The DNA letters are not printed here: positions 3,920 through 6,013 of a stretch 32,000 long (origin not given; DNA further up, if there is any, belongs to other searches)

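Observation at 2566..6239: Four-gene translationally coupled operon: RHH protein, 58-aa ORF, class-2 OLD nuclease and UvrD-like helicase (Gabija-like core with two extra genes)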

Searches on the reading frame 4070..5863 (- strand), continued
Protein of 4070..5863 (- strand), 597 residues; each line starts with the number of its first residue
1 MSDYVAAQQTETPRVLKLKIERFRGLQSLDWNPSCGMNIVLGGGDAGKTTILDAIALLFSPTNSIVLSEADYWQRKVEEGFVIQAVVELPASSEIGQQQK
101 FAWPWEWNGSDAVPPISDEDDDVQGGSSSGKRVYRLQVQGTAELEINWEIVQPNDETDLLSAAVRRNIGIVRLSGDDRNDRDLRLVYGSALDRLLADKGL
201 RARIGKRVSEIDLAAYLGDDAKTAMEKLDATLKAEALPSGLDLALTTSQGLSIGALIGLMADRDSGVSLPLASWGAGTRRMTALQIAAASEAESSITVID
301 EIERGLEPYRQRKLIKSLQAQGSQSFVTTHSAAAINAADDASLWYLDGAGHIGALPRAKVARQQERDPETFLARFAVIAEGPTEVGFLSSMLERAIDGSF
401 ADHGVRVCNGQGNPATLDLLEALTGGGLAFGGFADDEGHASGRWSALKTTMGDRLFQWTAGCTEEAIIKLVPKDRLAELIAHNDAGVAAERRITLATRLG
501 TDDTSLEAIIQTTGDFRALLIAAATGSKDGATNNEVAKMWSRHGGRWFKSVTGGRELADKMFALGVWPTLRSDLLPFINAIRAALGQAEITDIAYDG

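Call 28: search_protein_families(library=pfam, proteins=[L030:4622-6004:+, L030:3162-4511:+, L041:1725-4271:+, L059:4744-5913:+, L059:3302-4567:+, L010:2787-5429:+, L010:5387-5992:+, L015:1145-4381:+, L015:4392-5696:+, L036:1329-4481:+], max_evalue=0.001)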
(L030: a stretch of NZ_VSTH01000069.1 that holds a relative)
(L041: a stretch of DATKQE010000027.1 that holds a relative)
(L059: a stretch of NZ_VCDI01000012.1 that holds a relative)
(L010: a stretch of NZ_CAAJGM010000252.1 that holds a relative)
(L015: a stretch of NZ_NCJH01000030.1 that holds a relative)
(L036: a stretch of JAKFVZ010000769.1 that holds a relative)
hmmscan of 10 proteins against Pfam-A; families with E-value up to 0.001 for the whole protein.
L030:4622-6004:+ (460 aa): 1 family
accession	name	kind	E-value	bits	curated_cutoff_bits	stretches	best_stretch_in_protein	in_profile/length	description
PF02661.23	Fic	-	1.4e-08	35.9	24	1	221-315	3-91/93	Fic/DOC family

L030:3162-4511:+ (449 aa): 0 families

L041:1725-4271:+ (848 aa): 2 families
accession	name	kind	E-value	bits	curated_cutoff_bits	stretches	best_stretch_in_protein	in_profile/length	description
PF00270.35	DEAD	-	4.1e-11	43.3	26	1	44-176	3-135/167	DEAD/DEAH box helicase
PF04851.21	ResIII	-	6.1e-10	39.7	22.5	1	41-173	4-139/164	Type III restriction enzyme, res subunit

L059:4744-5913:+ (389 aa): 1 family
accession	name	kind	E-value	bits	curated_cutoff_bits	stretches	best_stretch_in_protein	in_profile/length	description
PF00078.32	RVT_1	-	4.5e-19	69.4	29.6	1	84-286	6-191/205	Reverse transcriptase (RNA-dependent DNA polymerase)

L059:3302-4567:+ (421 aa): 2 families
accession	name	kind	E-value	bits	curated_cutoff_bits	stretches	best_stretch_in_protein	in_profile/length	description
PF24390.1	PRTase-CE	-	1.3e-22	81.3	27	1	14-289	2-251/253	PRTase-CE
PF24409.1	wHTH-PRTase_assc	-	2.3e-21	76.1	27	1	338-420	1-83/83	wHTH-PRTase associated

L010:2787-5429:+ (880 aa): 5 families
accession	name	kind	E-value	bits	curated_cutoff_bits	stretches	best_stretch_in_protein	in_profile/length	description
PF13166.12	AAA_13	-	3e-15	56.4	36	1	630-835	494-688/713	AAA domain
PF02463.25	SMC_N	-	3e-10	40.3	40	1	398-699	135-199/220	RecF/RecN/SMC N terminal domain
PF13476.12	AAA_23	-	5.5e-08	34.1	27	1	89-163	5-85/201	AAA domain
PF13304.12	AAA_21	-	1.2e-06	29.3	27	0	630-698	232-299/304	AAA domain, putative AbiEii toxin, Type IV TA system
PF04366.17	Ysc84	-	0.0006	20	25.1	0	71-143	7-80/127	Las17-binding protein actin regulator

L010:5387-5992:+ (201 aa): 1 family
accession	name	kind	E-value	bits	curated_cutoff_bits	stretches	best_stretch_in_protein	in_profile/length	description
PF04752.17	ChaC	-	1.2e-24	87.7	21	1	25-191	1-172/176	ChaC-like protein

L015:1145-4381:+ (1078 aa): 5 families
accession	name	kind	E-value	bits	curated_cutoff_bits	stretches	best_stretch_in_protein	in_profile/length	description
PF18766.7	SWI2_SNF2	-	8.2e-22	78.4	26.7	1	288-531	1-189/221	SWI2/SNF2 ATPase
PF22679.2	T1R_D3-like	-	4.1e-13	50.5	27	1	595-742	2-156/158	Type I restriction enzyme subunit R domain 3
PF04313.20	HSDR_N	-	9.4e-11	42.4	25.1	1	66-215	42-197/198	Type I restriction enzyme R protein N terminus (HSDR_N)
PF04851.21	ResIII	-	3.2e-10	40.6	22.5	1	285-459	4-142/164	Type III restriction enzyme, res subunit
PF00270.35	DEAD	-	2e-05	24.8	26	1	308-447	16-142/167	DEAD/DEAH box helicase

L015:4392-5696:+ (434 aa): 4 families
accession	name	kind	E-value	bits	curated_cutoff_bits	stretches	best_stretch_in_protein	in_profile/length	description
PF01610.23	DDE_Tnp_ISL3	-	4.4e-53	181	23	1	148-376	1-233/240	Transposase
PF13542.12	HTH_Tnp_ISL3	-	1.2e-10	41.1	27.4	1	87-132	5-50/51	Helix-turn-helix domain of transposase family ISL3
PF13005.12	zf-IS66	-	4.4e-05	24.3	27.3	1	35-77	3-45/46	zinc-finger binding domain of transposase IS66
PF14690.11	Zn_ribbon_ISL3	-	5.9e-05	23.8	25.5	1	35-77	4-47/47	zinc-finger of transposase IS204/IS1001/IS1096/IS1165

L036:1329-4481:+ (1050 aa): 2 families
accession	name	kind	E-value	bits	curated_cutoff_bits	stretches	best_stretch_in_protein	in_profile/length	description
PF00270.35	DEAD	-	1.4e-06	28.5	26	0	38-137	15-109/167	DEAD/DEAH box helicase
PF00271.37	Helicase_C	-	4.4e-06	27.4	23.5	1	870-921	60-109/110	Helicase conserved C-terminal domain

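Call 33: search_solved_structures(query=window:4070-5863:-, max_evalue=0.001, show_alignments=2)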
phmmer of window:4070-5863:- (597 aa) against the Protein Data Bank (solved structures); distinct sequences matched with E-value up to 0.001: 1.
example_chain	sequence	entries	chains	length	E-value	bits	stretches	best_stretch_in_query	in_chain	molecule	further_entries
9e8z_C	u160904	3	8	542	1.3e-05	27.4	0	276-349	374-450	Retron Ec83 probable ATPase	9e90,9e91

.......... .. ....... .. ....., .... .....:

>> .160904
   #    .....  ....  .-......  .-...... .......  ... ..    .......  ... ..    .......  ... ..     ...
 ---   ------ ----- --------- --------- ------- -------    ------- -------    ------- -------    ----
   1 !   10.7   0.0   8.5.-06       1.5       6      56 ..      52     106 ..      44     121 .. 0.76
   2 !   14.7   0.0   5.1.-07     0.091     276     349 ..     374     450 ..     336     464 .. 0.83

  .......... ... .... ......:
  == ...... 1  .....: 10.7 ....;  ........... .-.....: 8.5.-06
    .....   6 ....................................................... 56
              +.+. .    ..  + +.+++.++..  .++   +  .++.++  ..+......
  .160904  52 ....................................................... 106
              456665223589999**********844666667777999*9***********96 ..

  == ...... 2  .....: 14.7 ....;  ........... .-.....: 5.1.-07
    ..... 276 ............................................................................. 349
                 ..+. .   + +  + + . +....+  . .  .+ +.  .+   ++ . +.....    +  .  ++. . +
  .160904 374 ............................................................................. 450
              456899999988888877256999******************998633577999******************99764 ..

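Call 35: search_solved_structures(query=A1, max_evalue=1, show_alignments=0)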
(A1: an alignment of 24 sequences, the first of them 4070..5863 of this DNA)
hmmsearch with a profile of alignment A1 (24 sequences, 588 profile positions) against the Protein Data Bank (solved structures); distinct sequences matched with E-value up to 1: 26.
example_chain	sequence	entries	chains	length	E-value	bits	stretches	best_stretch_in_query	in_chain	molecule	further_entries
9vkz_A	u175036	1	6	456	8.5e-08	34.3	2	5-63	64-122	Retron Ec78 probable ATPase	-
9vh1_D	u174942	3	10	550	1.3e-07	33.7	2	269-339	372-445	Retron Ec78 probable ATPase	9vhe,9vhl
9kjx_B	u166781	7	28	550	1.5e-07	33.4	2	5-67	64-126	AAA family ATPase | Retron I-A effector PtuA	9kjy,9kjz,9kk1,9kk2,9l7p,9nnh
9u9y_A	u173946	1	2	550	5.5e-07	31.6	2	269-333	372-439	AAA family ATPase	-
8ee4_A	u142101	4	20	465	7.1e-07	31.2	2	284-341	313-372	PtuA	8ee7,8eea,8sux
9nnk_C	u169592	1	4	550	7.9e-07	31.1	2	5-67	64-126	Retreon I-A effector PtuA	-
9nnb_C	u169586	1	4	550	8.7e-07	30.9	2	5-67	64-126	Retron I-A effector PtuA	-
9n69_A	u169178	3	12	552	1.1e-06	30.6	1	6-58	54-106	AAA family ATPase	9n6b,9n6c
22bu_B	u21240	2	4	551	1.2e-06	30.5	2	269-346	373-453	AAA family ATPase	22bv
9e8z_C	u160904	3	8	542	1.2e-06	30.4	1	270-341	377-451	Retron Ec83 probable ATPase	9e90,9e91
22et_E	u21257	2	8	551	1.8e-05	26.6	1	7-64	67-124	PtuA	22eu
9o4a_A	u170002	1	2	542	0.00019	23.2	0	270-341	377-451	Retron Ec83 probable ATPase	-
8sm3_A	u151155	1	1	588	0.00042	22.1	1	7-83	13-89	Endonuclease GajA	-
8j4t_A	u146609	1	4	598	0.00049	21.8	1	8-83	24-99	Endonuclease GajA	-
8wy4_A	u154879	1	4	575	0.00059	21.6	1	8-83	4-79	Endonuclease GajA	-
6p74_A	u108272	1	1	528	0.096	14.3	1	7-52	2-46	Putative ATP-dependent endonuclease of the OLD family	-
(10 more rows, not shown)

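Call 36: search_protein_families(library=padloc, proteins=[L081:1618-4833:+, L006:2762-6007:+, L006:603-2765:+, L030:4622-6004:+, L004:605-799:+], max_evalue=0.001)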
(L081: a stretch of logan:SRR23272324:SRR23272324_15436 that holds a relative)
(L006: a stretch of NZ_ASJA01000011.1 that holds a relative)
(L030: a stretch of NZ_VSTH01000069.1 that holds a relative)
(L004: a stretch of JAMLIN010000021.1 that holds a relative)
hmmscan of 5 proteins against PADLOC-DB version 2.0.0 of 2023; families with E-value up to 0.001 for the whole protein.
L081:1618-4833:+ (1071 aa): 72 families (the best 25 are shown)
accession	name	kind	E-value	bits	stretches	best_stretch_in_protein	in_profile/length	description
PDLC03609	REase_MTase_IIG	-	6.6e-138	459.2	1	52-1068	41-1062/1066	Type IIG restriction enzyme-methyltransferase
PDLC03629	REase_MTase_IIG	-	1.8e-72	242.6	2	350-689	342-687/1182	Type IIG restriction enzyme-methyltransferase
PDLC03612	REase_MTase_IIG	-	9.2e-70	234.1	3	565-956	784-1204/1247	Type IIG restriction enzyme-methyltransferase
PDLC03604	REase_MTase_IIG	-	3.5e-65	218.6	2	458-962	386-957/1011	Type IIG restriction enzyme-methyltransferase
PDLC03596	REase_MTase_IIG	-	2.7e-50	169.4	2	570-961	697-1108/1148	Type IIG restriction enzyme-methyltransferase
PDLC02643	DrmMI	-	1.4e-46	157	4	388-556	549-716/1347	DrmMI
PDLC03601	REase_MTase_IIG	-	1.1e-44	150.7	2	567-954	659-1066/1110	Type IIG restriction enzyme-methyltransferase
PDLC03313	MTase_II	-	2.3e-43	146.6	1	458-964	46-539/563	Type II methyltransferase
PDLC03627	REase_MTase_IIG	-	4.5e-39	131.9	3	390-534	345-480/1136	Type IIG restriction enzyme-methyltransferase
PDLC03335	MTase_II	-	1.2e-38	131.2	1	460-944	102-575/607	Type II methyltransferase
PDLC03226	MTase_II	-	6.5e-33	112.2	2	384-689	6-233/579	Type II methyltransferase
PDLC03598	REase_MTase_IIG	-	1e-25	87.9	2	445-598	345-495/912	Type IIG restriction enzyme-methyltransferase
PDLC02638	DrmMI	-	9.1e-25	85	3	390-557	550-716/935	DrmMI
PDLC03599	REase_MTase_IIG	-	9e-23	78.1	2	451-818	339-690/959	Type IIG restriction enzyme-methyltransferase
PDLC03245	MTase_II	-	1.4e-21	74.7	1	463-885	57-466/577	Type II methyltransferase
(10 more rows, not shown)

L006:2762-6007:+ (1081 aa): 7 families
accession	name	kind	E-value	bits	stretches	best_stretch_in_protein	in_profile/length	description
PDLC03630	REase_MTase_IIG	-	4.1e-45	152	2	277-675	287-692/1100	Type IIG restriction enzyme-methyltransferase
PDLC03580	REase_II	-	1.9e-22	77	1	268-617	286-641/1112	Type II restriction enzyme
PDLC03625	REase_MTase_IIG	-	1.3e-20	70.8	2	326-464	374-518/1109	Type IIG restriction enzyme-methyltransferase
PDLC03348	MTase_II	-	8.1e-15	52.4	1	322-464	185-334/727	Type II methyltransferase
PDLC04134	mad2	-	1.1e-11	42.3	1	322-437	236-333/492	mads_2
PDLC03338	MTase_II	-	1.5e-06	25.3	1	342-462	114-238/604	Type II methyltransferase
PDLC03291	MTase_II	-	0.00013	19.3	0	355-440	188-279/362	Type II methyltransferase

L006:603-2765:+ (720 aa): 18 families
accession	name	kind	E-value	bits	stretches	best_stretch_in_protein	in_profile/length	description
PDLC03267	MTase_II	-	1e-21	75.5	2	44-275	8-215/539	Type II methyltransferase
PDLC03301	MTase_II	-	4.1e-19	66.6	1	43-259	68-261/604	Type II methyltransferase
PDLC04134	mad2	-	3.2e-16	57.2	1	36-278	257-446/492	mads_2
PDLC03227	MTase_II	-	3.8e-14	50.5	1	34-166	12-148/494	Type II methyltransferase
PDLC03719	oMTase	-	5.6e-08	30.2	1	36-178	12-140/387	orphan methyltransferase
PDLC03248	MTase_II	-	1.5e-07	28.5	1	44-256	4-175/521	Type II methyltransferase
PDLC03313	MTase_II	-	1.6e-07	28.2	1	606-684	466-546/563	Type II methyltransferase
PDLC03338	MTase_II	-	2.2e-07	28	1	39-276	119-349/604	Type II methyltransferase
PDLC03226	MTase_II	-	1.1e-06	25.5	1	43-168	10-146/579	Type II methyltransferase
PDLC03359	MTase_II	-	1.1e-06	25.1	1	38-165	24-163/840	Type II methyltransferase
PDLC03222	MTase_II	-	1.3e-06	25.3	1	3-170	84-244/602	Type II methyltransferase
PDLC03237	MTase_II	-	1.6e-06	24.3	1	45-244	116-323/1036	Type II methyltransferase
PDLC03606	REase_MTase_IIG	-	2.8e-06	23.8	0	188-277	483-574/935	Type IIG restriction enzyme-methyltransferase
PDLC03218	MTase_II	-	8.8e-06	22.6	1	30-160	245-382/532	Type II methyltransferase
PDLC03258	MTase_II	-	3.5e-05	21.1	1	34-180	7-132/366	Type II methyltransferase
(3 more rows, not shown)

L030:4622-6004:+ (460 aa): 5 families
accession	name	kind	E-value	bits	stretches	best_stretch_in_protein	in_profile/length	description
PDLC04840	PDC-S04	-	4.4e-15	54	1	151-339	3-196/227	-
PDLC04836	PDC-S04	-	4.2e-10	37.2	1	145-357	11-225/244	-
PDLC03963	SoFic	-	3.4e-08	31.3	1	152-323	49-218/361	-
PDLC04837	PDC-S04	-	3.3e-07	27.8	1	157-355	23-220/234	-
PDLC04839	PDC-S04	-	6.4e-05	20.7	1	242-343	78-187/205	-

L004:605-799:+ (64 aa): 0 families

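Call 45: predict_structure(alignment_id=A1)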
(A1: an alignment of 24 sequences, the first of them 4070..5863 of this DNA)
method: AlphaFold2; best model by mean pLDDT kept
length: 597 residues; sequences in the alignment: 24
mean_pLDDT: 70.2   pTM: 0.54
mean pLDDT of the five models: 70.2, 66.2, 63.7, 63.4, 60.4
residues with pLDDT >= 90: 180; 70-90: 137; 50-70: 140; < 50: 140
segments of 3 or more residues with pLDDT < 50: 1-10, 36-47, 66-77, 120-128, 169-209, 235-239, 243-262, 264-278, 291-300, 304-306
pLDDT, mean of each block of 10 residues (from residue 1): 34 71 62 53 39 64 49 48 79 63 73 66 46 81 71 79 62 31 30 39 48 60 61 47 42 45 42 43 52 43 54 69 58 71 68 78 79 86 97 90 87 92 89 89 92 94 95 95 92 95 95 95 93 92 92 96 94 96 92 75
secondary structure, 60 per line:
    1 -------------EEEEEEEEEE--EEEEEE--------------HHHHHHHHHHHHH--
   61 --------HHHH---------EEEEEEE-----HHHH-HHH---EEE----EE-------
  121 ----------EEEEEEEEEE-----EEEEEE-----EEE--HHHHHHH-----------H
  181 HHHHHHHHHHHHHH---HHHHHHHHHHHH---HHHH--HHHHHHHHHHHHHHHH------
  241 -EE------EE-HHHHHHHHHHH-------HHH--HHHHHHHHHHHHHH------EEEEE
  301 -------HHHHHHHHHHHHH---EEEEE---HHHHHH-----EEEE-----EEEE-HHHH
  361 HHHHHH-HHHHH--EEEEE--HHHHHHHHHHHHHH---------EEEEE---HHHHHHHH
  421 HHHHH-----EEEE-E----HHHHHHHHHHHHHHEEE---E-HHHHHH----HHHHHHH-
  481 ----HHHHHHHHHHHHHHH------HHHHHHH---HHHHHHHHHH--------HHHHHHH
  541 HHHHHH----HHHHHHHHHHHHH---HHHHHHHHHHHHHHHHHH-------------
elements in order: E14-23 E26-31 H46-58 H69-72 E82-88 H94-97 E105-107 E131-140 E146-151 E157-159 H162-168 H180-194 H198-209 H213-216 H219-234 H253-263 H276-289 E296-300 H308-320 E324-328 H332-337 E343-346 E352-355 H357-366 H368-372 E375-379 H382-395 E405-409 H413-425 E431-434 H441-454 E455-457 H463-468 H473-479 H485-499 H506-512 H516-525 H534-546 H551-563 H567-584

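Call 48: fold_search(model_id=the predicted structure, library=pdb)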
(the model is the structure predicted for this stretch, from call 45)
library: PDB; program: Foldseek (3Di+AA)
matches with E <= 10: 699; with E <= 0.001: 8
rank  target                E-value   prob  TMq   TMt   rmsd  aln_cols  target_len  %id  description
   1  6p74                  6.5e-11  1.00  0.22  0.24  25.5       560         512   15  OLD nuclease from Thermus Scotoductus (released 2020-01-29)
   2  8tk0_A                5.0e-06  1.00  0.23  0.29  21.7       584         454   11  Structure of Gabija AB complex (released 2024-04-24)
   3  8x5i_C                7.6e-06  1.00  0.22  0.27  21.6       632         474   11  Structure of ATP/Mg2+ bound Gabija GajA (released 2024-02-28)
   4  8j4t_A                1.9e-05  1.00  0.22  0.27  21.0       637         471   10  GajA-GajB complex (released 2024-02-21)
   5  8x5i_A                2.0e-05  1.00  0.23  0.28  22.9       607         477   13  Structure of ATP/Mg2+ bound Gabija GajA (released 2024-02-28)
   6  8jq9_A                3.7e-05  1.00  0.22  0.28  21.1       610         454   11  Structure of Gabija GajA (released 2024-02-28)
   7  3qku_B                2.4e-04  0.99  0.15  0.28  21.7       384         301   15  Mre11 Rad50 binding domain in complex with Rad50 and AMP-PNP (released 2011-03-30)
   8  4ncj_B                8.2e-04  0.99  0.15  0.26  19.6       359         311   16  Crystal Structure of Pyrococcus furiosis Rad50 R805E mutation with ADP Beryllium Flouride (released 2014-03-05)
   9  8t8e_A                1.2e-03  0.99  0.18  0.29  22.7       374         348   12  cryoEM structure of Smc5/6 5mer (released 2023-11-15)
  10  4nck_A                1.4e-03  0.96  0.15  0.27  22.4       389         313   14  Crystal Structure of Pyrococcus furiosis Rad50 R797G mutation (released 2014-03-05)
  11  4ncj_D                1.5e-03  0.97  0.15  0.26  20.1       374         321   14  Crystal Structure of Pyrococcus furiosis Rad50 R805E mutation with ADP Beryllium Flouride (released 2014-03-05)
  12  4nck_B                1.5e-03  0.95  0.15  0.26  22.2       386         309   15  Crystal Structure of Pyrococcus furiosis Rad50 R797G mutation (released 2014-03-05)
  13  4ncj_C                2.3e-03  0.94  0.15  0.26  23.4       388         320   14  Crystal Structure of Pyrococcus furiosis Rad50 R805E mutation with ADP Beryllium Flouride (released 2014-03-05)
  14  6nk8_B                2.6e-03  1.00  0.22  0.54   6.7       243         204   18  C-terminal region of the Burkholderia pseudomallei OLD protein (released 2019-08-07)
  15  4ncj_A                3.0e-03  0.96  0.15  0.27  19.9       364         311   15  Crystal Structure of Pyrococcus furiosis Rad50 R805E mutation with ADP Beryllium Flouride (released 2014-03-05)
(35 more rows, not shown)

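Call 51: find_encoding_contigs(protein=P0006, flank=6000, max_places=1)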
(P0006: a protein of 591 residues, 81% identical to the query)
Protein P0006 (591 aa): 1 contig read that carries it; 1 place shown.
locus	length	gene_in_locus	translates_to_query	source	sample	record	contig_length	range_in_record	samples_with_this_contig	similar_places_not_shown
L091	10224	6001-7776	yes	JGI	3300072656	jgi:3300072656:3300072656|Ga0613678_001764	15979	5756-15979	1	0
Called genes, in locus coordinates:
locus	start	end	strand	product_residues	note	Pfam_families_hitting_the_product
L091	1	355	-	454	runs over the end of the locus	PF09019:EcoRII-C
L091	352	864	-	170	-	PF03852:Vsr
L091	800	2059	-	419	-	PF01381:HTH_3 (weak), PF13560:HTH_31, PF00145:DNA_methylase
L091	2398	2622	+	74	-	-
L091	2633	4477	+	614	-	-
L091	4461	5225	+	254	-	-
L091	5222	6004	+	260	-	-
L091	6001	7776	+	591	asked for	PF02463:SMC_N (faint), PF13175:AAA_15 (faint), PF13304:AAA_21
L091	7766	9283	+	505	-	PF13245:AAA_19, PF13604:AAA_30, PF01443:Viral_helicase1 (faint), PF00580:UvrD-helicase, PF13538:UvrD_C_2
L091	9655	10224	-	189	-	?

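Call 52: find_encoding_contigs(protein=P0007, flank=6000, max_places=1)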
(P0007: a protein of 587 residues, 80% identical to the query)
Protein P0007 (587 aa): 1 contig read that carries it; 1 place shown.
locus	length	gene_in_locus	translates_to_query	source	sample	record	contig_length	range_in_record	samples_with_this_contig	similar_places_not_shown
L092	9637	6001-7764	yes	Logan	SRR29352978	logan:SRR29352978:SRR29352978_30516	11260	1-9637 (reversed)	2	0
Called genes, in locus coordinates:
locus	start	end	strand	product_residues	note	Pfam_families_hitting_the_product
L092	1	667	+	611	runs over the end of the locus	PF01555:N6_N4_Mtase, PF01170:UPF0020 (faint)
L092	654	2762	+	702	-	PF02384:N6_Mtase, PF07669:Eco57I (weak), PF22837:M_Eco57I_C (weak)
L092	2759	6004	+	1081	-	-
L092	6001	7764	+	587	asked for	PF02463:SMC_N (faint), PF13175:AAA_15 (faint), PF13304:AAA_21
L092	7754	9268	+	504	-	PF13245:AAA_19, PF13604:AAA_30 (weak), PF00580:UvrD-helicase, PF13538:UvrD_C_2 (weak)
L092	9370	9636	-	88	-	?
